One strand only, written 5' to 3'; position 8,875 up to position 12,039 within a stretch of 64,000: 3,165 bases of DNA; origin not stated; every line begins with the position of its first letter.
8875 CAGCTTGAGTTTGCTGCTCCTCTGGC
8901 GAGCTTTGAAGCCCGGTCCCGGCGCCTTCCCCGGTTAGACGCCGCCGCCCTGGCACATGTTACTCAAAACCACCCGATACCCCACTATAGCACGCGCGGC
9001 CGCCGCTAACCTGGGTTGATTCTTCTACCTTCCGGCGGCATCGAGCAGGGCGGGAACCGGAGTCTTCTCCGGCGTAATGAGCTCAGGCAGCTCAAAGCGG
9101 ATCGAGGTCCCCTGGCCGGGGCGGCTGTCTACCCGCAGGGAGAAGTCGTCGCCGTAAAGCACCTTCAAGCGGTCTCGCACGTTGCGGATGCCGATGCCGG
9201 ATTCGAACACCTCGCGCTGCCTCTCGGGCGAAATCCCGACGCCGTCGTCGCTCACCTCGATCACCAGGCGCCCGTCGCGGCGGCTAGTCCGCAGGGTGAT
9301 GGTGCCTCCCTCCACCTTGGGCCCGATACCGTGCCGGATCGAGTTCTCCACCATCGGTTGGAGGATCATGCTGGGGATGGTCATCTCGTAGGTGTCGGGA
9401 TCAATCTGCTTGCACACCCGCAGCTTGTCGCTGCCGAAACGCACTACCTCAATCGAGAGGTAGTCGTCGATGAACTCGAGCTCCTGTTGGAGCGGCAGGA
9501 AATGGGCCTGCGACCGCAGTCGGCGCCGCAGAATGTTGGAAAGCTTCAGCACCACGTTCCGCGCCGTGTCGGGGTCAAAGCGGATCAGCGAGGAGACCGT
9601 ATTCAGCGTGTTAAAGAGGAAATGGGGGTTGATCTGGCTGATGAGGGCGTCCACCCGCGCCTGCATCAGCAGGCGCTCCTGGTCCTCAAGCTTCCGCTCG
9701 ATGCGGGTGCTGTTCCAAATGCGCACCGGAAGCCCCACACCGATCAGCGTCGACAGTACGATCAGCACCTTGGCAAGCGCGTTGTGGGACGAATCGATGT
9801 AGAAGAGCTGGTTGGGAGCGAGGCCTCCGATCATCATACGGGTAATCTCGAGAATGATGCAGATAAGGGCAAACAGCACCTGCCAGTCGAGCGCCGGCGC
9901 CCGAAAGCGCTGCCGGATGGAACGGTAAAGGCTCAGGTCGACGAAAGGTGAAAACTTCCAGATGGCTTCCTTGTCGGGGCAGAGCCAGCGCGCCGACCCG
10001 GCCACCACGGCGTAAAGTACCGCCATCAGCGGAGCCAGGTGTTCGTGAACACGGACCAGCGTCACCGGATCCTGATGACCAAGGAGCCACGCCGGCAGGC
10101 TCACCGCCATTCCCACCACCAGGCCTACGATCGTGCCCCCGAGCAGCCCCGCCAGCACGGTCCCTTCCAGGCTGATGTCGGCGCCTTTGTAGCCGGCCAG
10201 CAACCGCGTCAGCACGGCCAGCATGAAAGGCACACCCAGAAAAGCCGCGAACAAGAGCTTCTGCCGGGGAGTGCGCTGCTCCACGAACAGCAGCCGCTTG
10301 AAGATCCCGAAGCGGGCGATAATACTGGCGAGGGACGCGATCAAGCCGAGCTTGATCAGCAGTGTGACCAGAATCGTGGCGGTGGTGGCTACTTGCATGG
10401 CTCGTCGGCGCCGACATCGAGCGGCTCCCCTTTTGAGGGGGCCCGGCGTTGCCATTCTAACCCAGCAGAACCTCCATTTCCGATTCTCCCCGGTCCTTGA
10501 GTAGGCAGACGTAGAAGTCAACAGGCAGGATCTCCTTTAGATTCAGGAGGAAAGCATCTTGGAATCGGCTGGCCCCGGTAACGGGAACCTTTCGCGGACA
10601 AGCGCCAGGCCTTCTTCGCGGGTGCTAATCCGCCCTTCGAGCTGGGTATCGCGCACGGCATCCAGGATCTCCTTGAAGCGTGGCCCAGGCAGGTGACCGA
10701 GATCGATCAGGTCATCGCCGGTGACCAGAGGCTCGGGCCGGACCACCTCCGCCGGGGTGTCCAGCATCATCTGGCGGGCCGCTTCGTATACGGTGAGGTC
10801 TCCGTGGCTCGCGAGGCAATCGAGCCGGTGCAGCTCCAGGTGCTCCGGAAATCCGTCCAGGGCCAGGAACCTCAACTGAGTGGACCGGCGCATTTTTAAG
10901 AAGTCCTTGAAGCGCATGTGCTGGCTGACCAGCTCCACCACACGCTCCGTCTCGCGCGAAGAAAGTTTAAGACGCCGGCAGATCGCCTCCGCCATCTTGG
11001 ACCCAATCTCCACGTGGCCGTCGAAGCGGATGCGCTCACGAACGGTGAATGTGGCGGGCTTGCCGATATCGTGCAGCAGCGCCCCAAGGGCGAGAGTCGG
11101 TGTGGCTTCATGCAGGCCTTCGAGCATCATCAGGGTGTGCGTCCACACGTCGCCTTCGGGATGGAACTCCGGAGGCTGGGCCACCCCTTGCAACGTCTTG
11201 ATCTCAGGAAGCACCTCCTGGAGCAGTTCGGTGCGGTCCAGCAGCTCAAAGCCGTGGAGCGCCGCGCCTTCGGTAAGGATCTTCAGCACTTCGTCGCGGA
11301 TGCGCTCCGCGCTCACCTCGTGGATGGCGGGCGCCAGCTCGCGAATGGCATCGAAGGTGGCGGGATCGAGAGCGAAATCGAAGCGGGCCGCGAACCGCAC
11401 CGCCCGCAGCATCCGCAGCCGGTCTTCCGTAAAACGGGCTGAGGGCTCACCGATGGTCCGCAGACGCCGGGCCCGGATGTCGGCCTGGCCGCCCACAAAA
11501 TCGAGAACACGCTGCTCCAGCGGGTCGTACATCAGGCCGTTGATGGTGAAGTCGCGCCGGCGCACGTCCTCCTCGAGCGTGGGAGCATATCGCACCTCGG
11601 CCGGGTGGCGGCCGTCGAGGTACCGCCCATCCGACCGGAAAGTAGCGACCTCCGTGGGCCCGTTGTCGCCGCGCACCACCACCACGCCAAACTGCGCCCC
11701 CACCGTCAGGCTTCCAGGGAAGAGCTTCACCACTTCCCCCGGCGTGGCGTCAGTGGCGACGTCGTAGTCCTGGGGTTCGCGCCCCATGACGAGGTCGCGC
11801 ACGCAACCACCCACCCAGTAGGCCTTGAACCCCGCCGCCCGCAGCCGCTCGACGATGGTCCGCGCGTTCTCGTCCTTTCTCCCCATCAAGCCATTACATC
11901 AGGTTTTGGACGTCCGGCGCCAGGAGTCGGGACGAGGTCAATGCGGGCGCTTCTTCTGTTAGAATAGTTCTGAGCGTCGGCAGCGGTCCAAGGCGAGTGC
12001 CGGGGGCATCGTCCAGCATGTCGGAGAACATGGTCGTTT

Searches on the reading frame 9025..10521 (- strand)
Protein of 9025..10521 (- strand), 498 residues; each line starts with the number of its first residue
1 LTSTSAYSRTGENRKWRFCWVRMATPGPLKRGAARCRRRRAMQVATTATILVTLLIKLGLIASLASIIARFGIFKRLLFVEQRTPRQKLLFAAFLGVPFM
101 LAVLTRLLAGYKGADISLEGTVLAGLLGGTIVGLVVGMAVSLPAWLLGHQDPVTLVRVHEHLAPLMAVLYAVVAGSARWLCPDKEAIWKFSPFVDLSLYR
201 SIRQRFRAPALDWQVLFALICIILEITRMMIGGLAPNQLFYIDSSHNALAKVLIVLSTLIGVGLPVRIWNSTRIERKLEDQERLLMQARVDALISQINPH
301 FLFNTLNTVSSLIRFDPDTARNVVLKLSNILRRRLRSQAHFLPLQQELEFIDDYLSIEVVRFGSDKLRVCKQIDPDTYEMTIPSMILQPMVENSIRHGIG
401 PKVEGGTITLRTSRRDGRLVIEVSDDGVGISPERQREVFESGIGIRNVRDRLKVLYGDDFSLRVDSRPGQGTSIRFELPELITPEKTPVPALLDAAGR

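Call 79: search_protein_families(library=pfam, proteins=[window:9025-10521:-], max_evalue=0.00001)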
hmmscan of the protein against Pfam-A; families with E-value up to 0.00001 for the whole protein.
window:9025-10521:- (498 aa): 2 families
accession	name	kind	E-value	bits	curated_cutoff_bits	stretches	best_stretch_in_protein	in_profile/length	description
PF06580.19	His_kinase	-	1.8e-24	86.2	25.2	1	288-364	1-79/81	Histidine kinase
PF02518.31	HATPase_c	-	2e-14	54.4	26.4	1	385-480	8-109/111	Histidine kinase-, DNA gyrase B-, and HSP90-like ATPase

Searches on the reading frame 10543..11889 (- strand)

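Call 79: search_protein_families(library=pfam, proteins=[window:10543-11889:-], max_evalue=0.00001)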
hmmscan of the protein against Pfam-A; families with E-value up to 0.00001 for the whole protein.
window:10543-11889:- (448 aa): 3 families
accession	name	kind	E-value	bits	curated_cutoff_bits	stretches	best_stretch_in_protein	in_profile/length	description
PF01743.26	PolyA_pol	-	3.1e-35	121.7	23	1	23-144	1-126/126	Poly A polymerase head domain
PF12627.12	PolyA_pol_RNAbd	-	8.7e-20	70.7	22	1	171-231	1-61/64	Probable RNA and SrmB- binding site of polymerase A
PF01966.28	HD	-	3.8e-10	40.5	22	1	249-329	2-90/116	HD domain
